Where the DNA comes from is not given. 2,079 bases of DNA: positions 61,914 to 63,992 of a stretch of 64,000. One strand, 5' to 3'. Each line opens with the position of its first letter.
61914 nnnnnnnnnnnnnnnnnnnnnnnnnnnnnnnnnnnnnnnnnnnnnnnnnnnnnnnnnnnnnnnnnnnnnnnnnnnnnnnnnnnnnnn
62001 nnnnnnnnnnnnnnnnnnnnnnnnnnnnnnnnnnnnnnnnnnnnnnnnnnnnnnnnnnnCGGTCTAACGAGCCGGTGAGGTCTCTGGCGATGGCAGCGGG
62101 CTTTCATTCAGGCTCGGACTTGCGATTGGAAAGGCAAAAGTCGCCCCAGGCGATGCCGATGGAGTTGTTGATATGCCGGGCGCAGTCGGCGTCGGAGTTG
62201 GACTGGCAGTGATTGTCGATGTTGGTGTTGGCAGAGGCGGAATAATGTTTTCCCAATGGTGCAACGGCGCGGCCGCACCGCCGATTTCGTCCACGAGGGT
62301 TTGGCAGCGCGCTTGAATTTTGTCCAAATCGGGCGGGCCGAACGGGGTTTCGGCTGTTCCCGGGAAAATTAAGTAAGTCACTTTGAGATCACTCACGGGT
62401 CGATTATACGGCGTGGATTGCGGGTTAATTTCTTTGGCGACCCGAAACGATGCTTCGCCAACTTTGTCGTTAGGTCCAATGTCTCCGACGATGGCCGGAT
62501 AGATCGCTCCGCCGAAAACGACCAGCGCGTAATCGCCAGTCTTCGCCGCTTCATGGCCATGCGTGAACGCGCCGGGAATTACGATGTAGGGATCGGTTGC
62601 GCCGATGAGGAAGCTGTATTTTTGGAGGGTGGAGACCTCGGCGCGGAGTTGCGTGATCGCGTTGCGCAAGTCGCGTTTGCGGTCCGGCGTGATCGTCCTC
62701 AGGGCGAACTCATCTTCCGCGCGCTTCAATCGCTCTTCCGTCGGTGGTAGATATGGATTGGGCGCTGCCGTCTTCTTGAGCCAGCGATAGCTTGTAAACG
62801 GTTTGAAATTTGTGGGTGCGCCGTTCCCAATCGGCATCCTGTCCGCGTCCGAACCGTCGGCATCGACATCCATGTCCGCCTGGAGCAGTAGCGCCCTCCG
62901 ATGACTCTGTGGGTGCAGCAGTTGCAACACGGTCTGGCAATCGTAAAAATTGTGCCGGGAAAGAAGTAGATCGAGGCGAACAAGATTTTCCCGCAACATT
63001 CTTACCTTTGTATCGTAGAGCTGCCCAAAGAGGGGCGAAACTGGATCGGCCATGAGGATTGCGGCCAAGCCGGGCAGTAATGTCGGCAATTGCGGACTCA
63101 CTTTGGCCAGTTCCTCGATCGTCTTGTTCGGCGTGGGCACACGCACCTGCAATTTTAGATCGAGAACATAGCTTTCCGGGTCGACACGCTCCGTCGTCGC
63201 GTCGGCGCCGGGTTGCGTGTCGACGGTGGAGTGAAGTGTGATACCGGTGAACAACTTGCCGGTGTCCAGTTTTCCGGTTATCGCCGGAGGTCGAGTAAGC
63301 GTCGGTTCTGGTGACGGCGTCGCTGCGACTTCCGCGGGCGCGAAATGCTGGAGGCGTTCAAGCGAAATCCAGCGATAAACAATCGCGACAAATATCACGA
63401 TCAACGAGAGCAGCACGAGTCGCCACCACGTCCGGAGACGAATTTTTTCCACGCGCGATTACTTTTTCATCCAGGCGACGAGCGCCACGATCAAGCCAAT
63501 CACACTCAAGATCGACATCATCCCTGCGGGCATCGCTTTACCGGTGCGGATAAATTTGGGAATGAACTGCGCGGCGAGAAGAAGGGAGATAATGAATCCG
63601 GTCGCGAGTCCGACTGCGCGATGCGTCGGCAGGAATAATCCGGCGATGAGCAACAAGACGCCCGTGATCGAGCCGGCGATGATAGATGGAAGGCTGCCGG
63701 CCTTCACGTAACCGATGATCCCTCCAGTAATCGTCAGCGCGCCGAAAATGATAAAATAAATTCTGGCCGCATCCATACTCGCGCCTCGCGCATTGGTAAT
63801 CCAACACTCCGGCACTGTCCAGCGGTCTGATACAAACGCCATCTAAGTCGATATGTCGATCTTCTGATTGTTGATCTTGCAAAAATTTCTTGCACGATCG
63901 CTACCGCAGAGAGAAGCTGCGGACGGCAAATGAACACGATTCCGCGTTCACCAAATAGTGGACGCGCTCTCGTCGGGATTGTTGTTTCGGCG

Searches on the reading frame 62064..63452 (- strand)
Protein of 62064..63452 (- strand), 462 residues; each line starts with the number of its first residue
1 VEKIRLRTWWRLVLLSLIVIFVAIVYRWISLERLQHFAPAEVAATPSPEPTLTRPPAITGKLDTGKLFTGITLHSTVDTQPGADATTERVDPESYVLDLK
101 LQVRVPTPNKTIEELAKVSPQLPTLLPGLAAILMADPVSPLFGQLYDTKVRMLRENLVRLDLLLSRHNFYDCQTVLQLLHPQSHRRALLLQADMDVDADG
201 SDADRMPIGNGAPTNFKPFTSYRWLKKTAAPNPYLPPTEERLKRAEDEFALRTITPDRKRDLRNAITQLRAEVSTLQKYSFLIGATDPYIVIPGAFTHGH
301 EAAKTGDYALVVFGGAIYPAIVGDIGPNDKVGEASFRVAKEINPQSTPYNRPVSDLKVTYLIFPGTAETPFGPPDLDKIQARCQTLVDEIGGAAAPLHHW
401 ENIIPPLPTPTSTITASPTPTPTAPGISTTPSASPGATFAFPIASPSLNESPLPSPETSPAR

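Call 9: search_protein_families(library=pfam, proteins=[window:62067-63452:-], max_evalue=0.05)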
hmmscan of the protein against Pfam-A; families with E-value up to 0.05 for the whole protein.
window:62067-63452:- (462 aa): 1 family
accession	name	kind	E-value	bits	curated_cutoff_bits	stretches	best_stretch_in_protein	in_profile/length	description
PF07335.16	Glyco_hydro_75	-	6.3e-11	43.2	27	1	194-370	1-136/165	Fungal chitosanase of glycosyl hydrolase group 75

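Call 12: find_encoding_contigs(protein=window:62064-63452:-, flank=10000, max_places=10)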
Protein window:62064-63452:- (462 aa): no gene with exactly this product is on record in the collection.

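Call 26: find_related_loci(query=window:62067-63452:-, collection=metagenome_contigs, flank=10000)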
Query window:62067-63452:- (462 aa) in metagenome_contigs; peptide patterns used: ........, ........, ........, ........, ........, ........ (x = any residue, [..] = any of these).
600 stretches matched a pattern (row limit reached: there are more); 498 encode a relative of the query (tblastn E <= 1e-3); the best 80 are kept; 80 distinct loci.
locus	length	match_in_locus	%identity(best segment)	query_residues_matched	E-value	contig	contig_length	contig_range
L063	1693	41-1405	80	1-447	0e+0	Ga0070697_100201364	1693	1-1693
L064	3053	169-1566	78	1-460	0e+0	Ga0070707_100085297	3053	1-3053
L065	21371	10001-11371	79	1-447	0e+0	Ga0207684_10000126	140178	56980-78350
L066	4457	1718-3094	79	3-449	0e+0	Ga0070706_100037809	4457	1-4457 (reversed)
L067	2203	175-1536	80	1-447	0e+0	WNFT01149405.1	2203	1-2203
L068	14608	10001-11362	77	1-449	0e+0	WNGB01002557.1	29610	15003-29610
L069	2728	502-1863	77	1-449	0e+0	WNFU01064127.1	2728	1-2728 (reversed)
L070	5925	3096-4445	77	3-447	0e+0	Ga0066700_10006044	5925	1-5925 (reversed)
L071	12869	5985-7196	81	1-404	0e+0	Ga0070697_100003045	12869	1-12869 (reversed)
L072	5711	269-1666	73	1-461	0e+0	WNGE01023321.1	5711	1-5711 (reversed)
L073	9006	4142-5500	78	13-460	0e+0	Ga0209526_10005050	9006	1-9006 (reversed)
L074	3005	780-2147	73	1-461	0e+0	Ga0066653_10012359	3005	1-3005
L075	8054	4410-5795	76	1-455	0e+0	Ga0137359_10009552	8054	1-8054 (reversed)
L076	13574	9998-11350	75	3-460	0e+0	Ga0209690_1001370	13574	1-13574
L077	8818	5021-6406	76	1-455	0e+0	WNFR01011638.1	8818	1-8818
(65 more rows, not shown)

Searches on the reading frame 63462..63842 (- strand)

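Call 9: search_protein_families(library=pfam, proteins=[window:63462-63842:-], max_evalue=0.05)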
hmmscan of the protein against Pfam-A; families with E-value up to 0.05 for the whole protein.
window:63462-63842:- (127 aa): 1 family
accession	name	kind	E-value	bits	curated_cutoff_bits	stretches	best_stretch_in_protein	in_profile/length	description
PF03647.18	Tmemb_14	-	9.8e-22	77.9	24.8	1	31-119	3-91/92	Transmembrane proteins 14C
